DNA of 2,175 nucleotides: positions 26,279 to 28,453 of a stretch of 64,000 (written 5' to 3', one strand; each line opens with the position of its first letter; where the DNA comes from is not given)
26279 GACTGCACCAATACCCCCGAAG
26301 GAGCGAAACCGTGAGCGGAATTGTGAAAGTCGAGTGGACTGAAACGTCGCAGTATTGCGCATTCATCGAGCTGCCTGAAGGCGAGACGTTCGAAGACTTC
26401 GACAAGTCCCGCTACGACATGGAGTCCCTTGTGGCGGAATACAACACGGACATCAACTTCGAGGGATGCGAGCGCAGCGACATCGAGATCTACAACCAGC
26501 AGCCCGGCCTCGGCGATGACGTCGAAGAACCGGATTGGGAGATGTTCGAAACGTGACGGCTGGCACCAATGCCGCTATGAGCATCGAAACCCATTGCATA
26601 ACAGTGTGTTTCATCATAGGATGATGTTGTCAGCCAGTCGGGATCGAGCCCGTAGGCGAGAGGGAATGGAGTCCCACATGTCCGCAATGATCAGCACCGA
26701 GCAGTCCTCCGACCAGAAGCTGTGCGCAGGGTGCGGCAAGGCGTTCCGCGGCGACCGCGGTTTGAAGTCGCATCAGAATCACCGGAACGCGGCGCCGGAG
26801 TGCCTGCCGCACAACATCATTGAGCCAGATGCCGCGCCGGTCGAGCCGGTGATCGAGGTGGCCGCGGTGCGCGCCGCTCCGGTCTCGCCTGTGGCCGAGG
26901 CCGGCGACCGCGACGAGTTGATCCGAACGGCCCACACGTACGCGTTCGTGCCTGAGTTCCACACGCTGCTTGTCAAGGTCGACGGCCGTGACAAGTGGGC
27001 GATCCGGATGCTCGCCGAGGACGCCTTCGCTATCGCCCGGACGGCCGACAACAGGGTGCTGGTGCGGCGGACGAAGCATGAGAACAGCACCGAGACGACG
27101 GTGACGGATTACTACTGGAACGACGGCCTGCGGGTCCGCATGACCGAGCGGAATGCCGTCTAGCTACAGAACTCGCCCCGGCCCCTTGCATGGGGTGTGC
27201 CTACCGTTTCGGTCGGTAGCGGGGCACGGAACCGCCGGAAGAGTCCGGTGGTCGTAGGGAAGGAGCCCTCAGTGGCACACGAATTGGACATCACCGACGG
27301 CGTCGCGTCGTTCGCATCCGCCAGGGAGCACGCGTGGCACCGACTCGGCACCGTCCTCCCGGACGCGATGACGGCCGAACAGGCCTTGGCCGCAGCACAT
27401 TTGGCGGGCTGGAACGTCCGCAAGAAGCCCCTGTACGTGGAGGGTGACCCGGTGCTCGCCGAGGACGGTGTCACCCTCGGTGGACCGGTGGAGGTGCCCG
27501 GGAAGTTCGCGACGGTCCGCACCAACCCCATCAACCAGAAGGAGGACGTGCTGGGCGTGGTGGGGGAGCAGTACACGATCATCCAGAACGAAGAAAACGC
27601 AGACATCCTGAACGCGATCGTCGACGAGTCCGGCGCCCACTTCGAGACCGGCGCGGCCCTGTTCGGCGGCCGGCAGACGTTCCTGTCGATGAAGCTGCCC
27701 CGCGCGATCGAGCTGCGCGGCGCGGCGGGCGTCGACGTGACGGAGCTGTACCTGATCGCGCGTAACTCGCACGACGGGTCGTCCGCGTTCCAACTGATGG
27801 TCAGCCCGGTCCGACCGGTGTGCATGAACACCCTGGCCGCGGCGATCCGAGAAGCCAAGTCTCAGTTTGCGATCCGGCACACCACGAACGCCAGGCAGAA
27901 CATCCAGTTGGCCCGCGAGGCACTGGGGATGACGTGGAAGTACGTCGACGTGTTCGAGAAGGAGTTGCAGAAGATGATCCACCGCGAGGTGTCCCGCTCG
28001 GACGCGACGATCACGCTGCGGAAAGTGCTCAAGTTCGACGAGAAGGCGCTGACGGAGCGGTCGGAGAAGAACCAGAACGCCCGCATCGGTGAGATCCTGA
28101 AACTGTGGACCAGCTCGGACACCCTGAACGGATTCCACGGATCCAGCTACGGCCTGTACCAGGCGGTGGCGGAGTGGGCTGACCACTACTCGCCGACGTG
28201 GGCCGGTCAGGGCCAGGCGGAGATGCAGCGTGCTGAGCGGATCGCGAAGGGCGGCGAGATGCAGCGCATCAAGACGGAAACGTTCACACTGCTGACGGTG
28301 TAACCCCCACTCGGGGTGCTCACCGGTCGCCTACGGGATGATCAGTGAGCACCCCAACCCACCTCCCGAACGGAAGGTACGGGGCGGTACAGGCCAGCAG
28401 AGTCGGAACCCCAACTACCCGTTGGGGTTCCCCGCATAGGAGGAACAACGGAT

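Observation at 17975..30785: Exact 12-mer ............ three times, all intergenic, with Cluster-K-like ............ start-associated boxes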

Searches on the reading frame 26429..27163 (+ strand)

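Call 17: search_protein_families(library=pfam, proteins=[window:26429-27163:+], max_evalue=0.01)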
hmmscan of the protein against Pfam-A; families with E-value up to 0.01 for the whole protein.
window:26429-27163:+ (244 aa): 0 families

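Call 18: search_protein_families(library=phrogs, proteins=[window:26429-27163:+], max_evalue=0.001)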
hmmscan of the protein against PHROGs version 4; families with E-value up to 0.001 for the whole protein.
window:26429-27163:+ (244 aa): 1 family
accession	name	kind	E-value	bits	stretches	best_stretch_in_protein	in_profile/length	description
phrog_20750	-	unknown function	2e-31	110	2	161-243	123-206/207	-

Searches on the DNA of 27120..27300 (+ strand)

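Call 63: search_rna_families(source=window, start=27120, end=27300, threshold=evalue, max_evalue=10)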
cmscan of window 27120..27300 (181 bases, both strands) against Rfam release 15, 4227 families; matches with E-value up to 10: 2.
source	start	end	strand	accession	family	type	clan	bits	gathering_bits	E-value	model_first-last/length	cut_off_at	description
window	27169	27254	+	RF01386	isrB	Gene; sRNA;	-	20.3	35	0.085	1-87/87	no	isrB Hfq binding RNA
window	27247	27298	+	RF02172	RFPL3-AS1_2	Gene; lncRNA;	-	8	40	8.1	1-71/71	no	RFPL3 antisense RNA 1 conserved region 2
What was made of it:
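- On tRNA or tRNA-like element (considered for site B): There is no Rfam match (call 63).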

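Call 89: build_rna_model(alignment_id=A3, structure=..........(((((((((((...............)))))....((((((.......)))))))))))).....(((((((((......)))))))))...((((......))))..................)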
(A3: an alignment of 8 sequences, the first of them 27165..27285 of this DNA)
Model R1 built from alignment A3 (8 sequences, 134 columns); structure: as given.
model positions 120; base pairs 30; branch points 3; effective number of sequences 1.21; information 0.591 bits per position. Calibrated on 0.2 Mb of random sequence (short: E-values are rough).
structure used (alignment columns):
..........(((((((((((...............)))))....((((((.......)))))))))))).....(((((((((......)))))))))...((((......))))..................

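Call 90: search_with_rna_model(model_id=R1, sources=[window, L002, L003, L005, L006, L007, L008, L009, L010, L011, L013, L014, L015, L016, L017, L018, L019, L020, L021, L022, L023, L024, L025, L026, L027, L028, L029, L030, L031, L033, L034, L035, L036, L037, L038, L040, L042, L044, L068, L069, L070, L071, L072, L073, L074, L075, L076, L077, L078, L079, L080, L081], max_evalue=1)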
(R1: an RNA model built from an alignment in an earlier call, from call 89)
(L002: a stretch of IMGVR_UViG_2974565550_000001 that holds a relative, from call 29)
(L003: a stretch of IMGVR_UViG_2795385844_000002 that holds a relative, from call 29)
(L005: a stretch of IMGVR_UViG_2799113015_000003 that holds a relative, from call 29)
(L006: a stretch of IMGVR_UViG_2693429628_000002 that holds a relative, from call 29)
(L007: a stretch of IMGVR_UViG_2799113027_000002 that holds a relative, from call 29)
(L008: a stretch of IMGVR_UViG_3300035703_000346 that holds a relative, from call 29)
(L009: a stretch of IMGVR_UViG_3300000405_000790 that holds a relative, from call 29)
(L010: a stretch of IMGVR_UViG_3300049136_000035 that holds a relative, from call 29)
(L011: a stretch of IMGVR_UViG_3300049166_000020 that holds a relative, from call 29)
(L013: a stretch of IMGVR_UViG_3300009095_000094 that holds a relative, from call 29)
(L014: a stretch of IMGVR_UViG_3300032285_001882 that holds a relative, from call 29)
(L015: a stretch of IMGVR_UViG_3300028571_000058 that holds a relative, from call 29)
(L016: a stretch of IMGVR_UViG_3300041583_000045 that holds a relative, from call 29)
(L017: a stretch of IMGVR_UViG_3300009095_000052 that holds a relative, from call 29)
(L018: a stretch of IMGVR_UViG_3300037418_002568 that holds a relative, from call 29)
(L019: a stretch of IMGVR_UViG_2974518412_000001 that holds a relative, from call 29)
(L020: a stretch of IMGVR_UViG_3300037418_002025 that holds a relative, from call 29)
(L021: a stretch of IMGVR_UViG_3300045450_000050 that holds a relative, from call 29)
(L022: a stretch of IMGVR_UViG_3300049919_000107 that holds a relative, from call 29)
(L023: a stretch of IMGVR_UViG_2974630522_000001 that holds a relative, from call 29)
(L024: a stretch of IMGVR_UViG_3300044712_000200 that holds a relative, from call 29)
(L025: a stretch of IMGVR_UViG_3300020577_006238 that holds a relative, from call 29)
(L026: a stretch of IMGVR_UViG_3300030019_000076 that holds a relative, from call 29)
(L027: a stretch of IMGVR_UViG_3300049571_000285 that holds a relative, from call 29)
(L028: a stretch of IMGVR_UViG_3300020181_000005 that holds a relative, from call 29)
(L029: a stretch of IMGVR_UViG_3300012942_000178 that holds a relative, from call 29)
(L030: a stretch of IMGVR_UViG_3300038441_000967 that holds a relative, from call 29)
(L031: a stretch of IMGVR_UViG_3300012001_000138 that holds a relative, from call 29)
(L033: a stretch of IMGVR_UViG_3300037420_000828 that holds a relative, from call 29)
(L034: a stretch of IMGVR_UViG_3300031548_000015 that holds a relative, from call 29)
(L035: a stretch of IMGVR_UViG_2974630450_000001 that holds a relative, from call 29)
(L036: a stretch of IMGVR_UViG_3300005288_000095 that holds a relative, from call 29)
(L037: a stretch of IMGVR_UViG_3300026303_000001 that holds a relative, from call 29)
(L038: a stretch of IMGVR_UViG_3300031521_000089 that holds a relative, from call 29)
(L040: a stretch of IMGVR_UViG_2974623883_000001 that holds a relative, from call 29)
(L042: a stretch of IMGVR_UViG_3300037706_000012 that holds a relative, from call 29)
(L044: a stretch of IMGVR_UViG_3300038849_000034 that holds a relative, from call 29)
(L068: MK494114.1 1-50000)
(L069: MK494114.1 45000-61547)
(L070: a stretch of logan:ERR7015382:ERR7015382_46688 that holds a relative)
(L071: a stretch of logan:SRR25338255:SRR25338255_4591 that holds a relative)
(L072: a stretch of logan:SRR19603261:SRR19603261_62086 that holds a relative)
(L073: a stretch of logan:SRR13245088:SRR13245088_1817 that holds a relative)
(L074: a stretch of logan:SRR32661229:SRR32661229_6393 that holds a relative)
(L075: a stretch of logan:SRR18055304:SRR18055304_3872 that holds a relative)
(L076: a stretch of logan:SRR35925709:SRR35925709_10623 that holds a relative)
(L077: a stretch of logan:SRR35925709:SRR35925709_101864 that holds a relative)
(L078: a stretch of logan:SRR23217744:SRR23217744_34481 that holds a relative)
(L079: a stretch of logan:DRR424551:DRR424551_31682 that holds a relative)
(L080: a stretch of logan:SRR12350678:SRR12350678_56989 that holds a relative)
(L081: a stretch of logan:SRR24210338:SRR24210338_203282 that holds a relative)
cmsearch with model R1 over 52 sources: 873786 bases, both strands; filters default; matches with E-value up to 1: 34.
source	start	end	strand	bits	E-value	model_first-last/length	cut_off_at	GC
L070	8021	8140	+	131.1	9.1e-35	1-120/120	no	0.67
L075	949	1068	+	127.6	9.1e-34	1-120/120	no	0.68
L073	6902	7021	+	127.3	1.1e-33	1-120/120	no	0.66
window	27165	27285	+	122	3.4e-32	1-120/120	no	0.64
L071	8410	8531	+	120.5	9.2e-32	1-120/120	no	0.66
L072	3999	4116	+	113.7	7.8e-30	1-120/120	no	0.64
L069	15592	15714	+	109.5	1.2e-28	1-120/120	no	0.67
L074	5787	5914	+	102.3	1.4e-26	1-120/120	no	0.67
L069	10510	10644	+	31.9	1.4e-06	1-120/120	no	0.64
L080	3432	3543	+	26.3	5.8e-05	1-120/120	no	0.64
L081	4062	4173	+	26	7e-05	1-120/120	no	0.64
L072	1979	2057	+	24.5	0.00018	1-120/120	no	0.56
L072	82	201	+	23.2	0.00044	1-120/120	no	0.56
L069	6789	6900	+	22.6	0.00063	1-120/120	no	0.63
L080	6395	6474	+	22.3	0.00078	1-120/120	no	0.56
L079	1732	1841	+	22.1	0.00087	1-120/120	no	0.6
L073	5820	5894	+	21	0.0018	1-120/120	no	0.53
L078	9905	10014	+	19.5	0.0048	1-120/120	no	0.63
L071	2330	2444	+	18.5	0.0093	1-120/120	no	0.64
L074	5153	5267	+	17.4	0.019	1-120/120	no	0.56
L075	5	96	+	17.3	0.02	1-120/120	no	0.51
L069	14525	14599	+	17.2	0.022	1-120/120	no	0.55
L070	6732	6812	+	16.7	0.031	1-120/120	no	0.54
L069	9780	9890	+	16.6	0.032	1-120/120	no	0.55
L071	4687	4777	+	14.7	0.11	1-120/120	no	0.54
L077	5701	5814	+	13.9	0.18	1-120/120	no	0.49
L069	13498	13614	+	13.4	0.26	1-120/120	no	0.59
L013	9325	9458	-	12.3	0.53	1-120/120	no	0.71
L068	38934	39049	+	11.9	0.7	1-120/120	no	0.69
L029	345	471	-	11.9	0.72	1-120/120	no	0.65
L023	3541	3636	+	11.6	0.85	1-120/120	no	0.67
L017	9928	10014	+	11.5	0.93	1-120/120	no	0.64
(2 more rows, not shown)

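Call 91: search_with_rna_model(model_id=R1, source=L080, start=3380, end=3580, max_evalue=10, show_alignments=1, filters=off)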
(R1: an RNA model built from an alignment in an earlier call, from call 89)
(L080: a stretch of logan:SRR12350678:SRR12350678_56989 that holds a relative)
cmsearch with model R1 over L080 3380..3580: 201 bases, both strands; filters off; matches with E-value up to 10: 7.
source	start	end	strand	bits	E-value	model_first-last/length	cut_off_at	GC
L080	3432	3543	+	26.2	1.3e-08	1-120/120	no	0.64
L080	3432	3534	-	7.5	0.003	1-120/120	no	0.63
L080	3402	3417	+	-2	1.5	17-32/120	no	0.69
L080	3402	3417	-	-3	2.9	17-32/120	no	0.69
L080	3540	3547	-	-3.3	3.3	94-101/120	no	0.62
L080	3383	3399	-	-3.6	4.1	89-104/120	no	0.59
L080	3573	3577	+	-3.7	4.4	96-100/120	no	0.6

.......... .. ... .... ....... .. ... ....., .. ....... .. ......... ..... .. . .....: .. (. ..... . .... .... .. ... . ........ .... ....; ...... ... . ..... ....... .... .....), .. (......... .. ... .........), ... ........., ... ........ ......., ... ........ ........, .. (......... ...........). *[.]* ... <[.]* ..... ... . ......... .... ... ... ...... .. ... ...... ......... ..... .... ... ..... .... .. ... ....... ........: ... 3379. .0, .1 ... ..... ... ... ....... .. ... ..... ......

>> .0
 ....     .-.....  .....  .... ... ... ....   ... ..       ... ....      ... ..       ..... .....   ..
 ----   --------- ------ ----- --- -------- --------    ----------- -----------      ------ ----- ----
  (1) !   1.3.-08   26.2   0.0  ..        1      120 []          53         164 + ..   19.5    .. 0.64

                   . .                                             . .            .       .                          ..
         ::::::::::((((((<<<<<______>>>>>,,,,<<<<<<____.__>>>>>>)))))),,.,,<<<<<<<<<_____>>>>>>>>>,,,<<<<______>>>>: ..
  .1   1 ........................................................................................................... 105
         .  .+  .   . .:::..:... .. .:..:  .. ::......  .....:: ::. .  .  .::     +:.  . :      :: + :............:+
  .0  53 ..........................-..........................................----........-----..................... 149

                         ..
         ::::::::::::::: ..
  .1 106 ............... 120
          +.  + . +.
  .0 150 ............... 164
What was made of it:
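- Tried and rejected: tRNA-like nature of site B. This was prompted by weak matches of model R1 to the tRNA-Gly loci (calls 90, 91).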

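Call 92: search_with_rna_model(model_id=R1, source=L069, start=10450, end=10700, max_evalue=10, show_alignments=1, filters=off)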
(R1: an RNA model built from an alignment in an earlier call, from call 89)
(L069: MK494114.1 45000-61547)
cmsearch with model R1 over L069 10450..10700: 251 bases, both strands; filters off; matches with E-value up to 10: 9.
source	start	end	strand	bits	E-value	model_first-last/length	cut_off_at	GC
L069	10510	10644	+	31.9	4.2e-10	1-120/120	no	0.64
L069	10590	10629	-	2.4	0.099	17-54/120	no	0.6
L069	10487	10501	-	2.4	0.1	69-83/120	no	0.87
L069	10515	10528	-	0.6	0.33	67-85/120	no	1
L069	10678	10694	-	-1.1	0.98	68-84/120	no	0.82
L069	10649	10663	+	-2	1.8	91-104/120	no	0.73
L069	10543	10573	-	-3.3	4.4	1-120/120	no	0.48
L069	10469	10480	+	-3.9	6.2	92-103/120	no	0.67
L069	10666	10673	+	-4.3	8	94-101/120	no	0.5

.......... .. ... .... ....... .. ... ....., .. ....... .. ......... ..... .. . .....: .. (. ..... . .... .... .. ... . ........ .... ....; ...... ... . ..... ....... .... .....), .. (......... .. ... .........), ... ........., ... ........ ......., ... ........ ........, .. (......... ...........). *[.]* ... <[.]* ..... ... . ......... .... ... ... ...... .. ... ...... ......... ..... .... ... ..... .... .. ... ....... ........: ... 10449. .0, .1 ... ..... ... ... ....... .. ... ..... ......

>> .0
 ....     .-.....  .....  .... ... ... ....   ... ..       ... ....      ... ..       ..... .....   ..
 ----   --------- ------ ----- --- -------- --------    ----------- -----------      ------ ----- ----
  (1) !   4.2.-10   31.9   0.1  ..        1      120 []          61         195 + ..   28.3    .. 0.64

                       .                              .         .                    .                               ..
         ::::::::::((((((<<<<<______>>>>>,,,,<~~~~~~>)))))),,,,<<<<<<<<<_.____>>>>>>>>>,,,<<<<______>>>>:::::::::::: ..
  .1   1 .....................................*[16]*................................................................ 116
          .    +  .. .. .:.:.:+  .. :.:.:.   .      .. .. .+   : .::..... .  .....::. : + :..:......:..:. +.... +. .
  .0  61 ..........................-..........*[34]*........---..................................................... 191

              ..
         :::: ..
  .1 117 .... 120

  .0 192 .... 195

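Call 104: build_rna_model(alignment_id=A5, structure=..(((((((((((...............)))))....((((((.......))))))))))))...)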
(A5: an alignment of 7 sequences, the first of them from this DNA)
Model R2 built from alignment A5 (7 sequences, 65 columns); structure: as given.
model positions 54; base pairs 17; branch points 1; effective number of sequences 2.83; information 1.028 bits per position. Calibrated on 0.2 Mb of random sequence (short: E-values are rough).
structure used (alignment columns):
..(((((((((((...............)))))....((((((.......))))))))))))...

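Call 105: search_with_rna_model(model_id=R2, sources=[window, L002, L003, L005, L006, L007, L008, L009, L010, L011, L013, L014, L015, L016, L017, L018, L019, L020, L021, L022, L023, L024, L025, L026, L027, L028, L029, L030, L031, L033, L034, L035, L036, L037, L038, L040, L042, L044, L068, L069, L070, L071, L072, L073, L074, L075, L076, L077, L078, L079, L080, L081], max_evalue=10)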
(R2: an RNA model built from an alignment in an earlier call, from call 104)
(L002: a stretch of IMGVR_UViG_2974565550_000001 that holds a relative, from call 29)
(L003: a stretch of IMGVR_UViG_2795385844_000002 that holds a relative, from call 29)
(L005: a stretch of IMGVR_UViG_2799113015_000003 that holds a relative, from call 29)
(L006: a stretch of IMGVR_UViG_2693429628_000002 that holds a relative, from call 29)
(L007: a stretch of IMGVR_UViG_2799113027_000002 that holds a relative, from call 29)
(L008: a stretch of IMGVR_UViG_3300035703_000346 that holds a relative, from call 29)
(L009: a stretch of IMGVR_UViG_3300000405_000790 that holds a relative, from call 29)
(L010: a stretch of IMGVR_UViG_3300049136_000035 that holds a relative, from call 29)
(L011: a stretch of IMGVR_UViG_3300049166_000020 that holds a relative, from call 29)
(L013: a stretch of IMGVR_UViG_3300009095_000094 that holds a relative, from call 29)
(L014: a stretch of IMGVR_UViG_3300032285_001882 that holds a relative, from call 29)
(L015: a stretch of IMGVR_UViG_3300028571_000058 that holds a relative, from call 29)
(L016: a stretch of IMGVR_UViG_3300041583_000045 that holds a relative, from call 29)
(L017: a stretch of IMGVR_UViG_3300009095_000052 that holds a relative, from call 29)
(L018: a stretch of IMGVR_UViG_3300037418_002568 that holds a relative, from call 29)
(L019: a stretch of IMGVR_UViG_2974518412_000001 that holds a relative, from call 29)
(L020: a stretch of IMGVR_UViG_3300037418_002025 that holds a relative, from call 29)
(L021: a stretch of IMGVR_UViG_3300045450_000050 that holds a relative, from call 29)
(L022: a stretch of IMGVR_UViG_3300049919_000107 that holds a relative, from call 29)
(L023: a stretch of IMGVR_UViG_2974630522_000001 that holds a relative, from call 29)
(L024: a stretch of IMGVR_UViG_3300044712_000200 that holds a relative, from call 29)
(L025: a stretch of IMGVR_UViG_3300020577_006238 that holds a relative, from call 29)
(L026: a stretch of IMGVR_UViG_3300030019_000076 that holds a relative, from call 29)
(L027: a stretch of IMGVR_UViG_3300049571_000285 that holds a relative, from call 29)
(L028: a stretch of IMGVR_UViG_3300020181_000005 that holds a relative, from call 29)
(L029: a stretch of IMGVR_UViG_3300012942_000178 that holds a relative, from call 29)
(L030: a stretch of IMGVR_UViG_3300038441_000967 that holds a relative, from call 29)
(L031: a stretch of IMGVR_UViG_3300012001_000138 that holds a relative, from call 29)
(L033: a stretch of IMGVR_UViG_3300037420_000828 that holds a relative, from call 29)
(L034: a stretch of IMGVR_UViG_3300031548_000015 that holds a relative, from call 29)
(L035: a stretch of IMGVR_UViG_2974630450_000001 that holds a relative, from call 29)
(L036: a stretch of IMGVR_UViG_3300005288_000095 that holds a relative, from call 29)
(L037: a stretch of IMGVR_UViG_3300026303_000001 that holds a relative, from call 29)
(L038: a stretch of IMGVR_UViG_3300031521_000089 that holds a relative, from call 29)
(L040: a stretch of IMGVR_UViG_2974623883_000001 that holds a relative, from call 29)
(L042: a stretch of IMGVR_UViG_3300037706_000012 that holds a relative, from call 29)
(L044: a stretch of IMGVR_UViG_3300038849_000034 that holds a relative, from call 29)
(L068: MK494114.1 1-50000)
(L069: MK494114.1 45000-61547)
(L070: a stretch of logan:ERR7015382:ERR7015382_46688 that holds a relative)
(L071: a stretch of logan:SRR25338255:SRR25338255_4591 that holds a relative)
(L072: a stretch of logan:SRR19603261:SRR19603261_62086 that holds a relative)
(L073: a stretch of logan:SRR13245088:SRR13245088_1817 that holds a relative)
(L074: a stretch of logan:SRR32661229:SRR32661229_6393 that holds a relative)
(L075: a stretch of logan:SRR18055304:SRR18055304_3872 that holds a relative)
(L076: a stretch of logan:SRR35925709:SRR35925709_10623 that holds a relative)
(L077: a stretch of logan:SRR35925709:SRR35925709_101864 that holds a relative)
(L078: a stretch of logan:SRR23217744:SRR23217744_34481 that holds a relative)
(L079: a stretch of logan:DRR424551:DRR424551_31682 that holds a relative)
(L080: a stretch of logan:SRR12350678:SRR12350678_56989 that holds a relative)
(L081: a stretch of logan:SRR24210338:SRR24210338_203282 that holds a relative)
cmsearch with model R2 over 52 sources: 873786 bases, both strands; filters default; matches with E-value up to 10: 13.
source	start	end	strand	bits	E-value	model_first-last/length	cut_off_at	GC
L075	957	1010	+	79.2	4.8e-15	1-54/54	no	0.74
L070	8029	8082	+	78.8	6.1e-15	1-54/54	no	0.74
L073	6910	6963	+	78.8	6.1e-15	1-54/54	no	0.74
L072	4007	4060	+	78.7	6.6e-15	1-54/54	no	0.74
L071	8418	8472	+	77.4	1.3e-14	1-54/54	no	0.73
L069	15600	15655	+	74.6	6e-14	1-54/54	no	0.73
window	27173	27227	+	73.4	1.1e-13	1-54/54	no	0.71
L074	5795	5856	+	63.1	2.8e-11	1-54/54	no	0.76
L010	7500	7561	-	15.5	3.5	1-54/54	no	0.73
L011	7500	7561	-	15.5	3.5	1-54/54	no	0.73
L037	18693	18755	+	14.7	5.4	1-54/54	no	0.68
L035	4858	4886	+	14.7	5.5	1-54/54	no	0.79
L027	10969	11010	-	14.4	6.5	1-54/54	no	0.62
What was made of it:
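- On tRNA or tRNA-like element (considered for site B): Model R2 of P1-P3 does not match the tRNA-Gly loci (call 105).
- Tried and rejected: Those matches come from the shared RBS box, since model R2 without it finds none (call 105).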

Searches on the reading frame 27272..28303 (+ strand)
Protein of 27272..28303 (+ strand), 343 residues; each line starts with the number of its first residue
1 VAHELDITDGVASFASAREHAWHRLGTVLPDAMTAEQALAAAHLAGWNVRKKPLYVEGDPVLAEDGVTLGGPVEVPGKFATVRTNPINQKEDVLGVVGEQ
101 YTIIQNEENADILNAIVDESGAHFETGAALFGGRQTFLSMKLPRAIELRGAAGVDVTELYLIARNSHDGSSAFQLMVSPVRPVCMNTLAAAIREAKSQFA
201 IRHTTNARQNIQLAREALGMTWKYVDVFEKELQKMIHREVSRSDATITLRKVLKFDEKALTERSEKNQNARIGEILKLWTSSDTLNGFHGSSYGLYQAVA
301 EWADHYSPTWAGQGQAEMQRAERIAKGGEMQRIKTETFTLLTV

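Call 17: search_protein_families(library=pfam, proteins=[window:27272-28303:+], max_evalue=0.01)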
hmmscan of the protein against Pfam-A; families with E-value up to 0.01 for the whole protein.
window:27272-28303:+ (343 aa): 1 family
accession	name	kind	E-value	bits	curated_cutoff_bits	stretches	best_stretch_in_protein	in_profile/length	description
PF06067.16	DUF932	-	3.5e-54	184.4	23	1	93-323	1-225/227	Domain of unknown function (DUF932)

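Call 18: search_protein_families(library=phrogs, proteins=[window:27272-28303:+], max_evalue=0.001)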
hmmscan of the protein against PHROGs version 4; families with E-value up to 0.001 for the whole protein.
window:27272-28303:+ (343 aa): 2 families
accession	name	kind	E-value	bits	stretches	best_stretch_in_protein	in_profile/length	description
phrog_1221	-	unknown function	1.7e-100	337.5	1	1-340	16-343/355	-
phrog_12094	-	unknown function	1.7e-05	25.1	1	155-219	96-158/281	-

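Call 29: find_related_loci(query=window:27272-28303:+, collection=viral_contigs, flank=10000)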
Query window:27272-28303:+ (343 aa) in viral_contigs; peptide patterns used: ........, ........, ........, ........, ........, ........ (x = any residue, [..] = any of these).
46 stretches matched a pattern; 43 encode a relative of the query (tblastn E <= 1e-3); 43 distinct loci.
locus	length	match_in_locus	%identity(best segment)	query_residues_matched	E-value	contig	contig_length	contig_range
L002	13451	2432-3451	48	1-341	2e-98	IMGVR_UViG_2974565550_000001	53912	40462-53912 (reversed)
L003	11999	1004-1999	44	1-331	1e-92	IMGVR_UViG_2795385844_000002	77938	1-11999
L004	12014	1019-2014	44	1-331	1e-92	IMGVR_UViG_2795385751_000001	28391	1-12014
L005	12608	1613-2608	44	1-331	2e-92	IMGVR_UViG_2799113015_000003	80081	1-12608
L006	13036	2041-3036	44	1-331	5e-92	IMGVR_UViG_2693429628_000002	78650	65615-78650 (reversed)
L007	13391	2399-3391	44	2-331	4e-91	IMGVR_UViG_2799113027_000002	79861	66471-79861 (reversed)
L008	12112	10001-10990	45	1-341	2e-89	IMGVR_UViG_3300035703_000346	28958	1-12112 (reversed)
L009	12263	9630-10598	47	6-342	4e-89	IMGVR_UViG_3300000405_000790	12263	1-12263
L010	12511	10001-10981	44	1-338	2e-87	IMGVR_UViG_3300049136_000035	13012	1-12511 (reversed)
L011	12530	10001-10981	44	1-338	2e-87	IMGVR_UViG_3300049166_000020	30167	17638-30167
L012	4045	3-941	43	18-342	2e-87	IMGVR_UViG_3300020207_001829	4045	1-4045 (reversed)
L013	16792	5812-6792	44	1-342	1e-85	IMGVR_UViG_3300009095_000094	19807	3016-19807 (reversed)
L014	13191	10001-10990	45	1-342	2e-85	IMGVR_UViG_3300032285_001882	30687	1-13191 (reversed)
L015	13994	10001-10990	43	1-342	2e-85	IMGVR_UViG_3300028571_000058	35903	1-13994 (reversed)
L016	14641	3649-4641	46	1-342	4e-84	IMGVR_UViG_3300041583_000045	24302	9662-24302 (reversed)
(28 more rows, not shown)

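Call 108: search_protein_families(library=ncbifam, proteins=[window:27272-28303:+], max_evalue=0.1)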
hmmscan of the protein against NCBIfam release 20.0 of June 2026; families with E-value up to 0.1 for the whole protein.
window:27272-28303:+ (343 aa): 2 families
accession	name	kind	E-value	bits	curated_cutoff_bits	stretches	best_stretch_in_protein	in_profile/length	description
TIGR03299.1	LGT_TIGR03299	subfamily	3e-61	207.4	110.7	1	15-322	4-292/312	phage/plasmid-like protein TIGR03299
TIGR02231.1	TIGR02231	subfamily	0.058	12.1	112.6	1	194-270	73-149/524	mucoidy inhibitor MuiA family protein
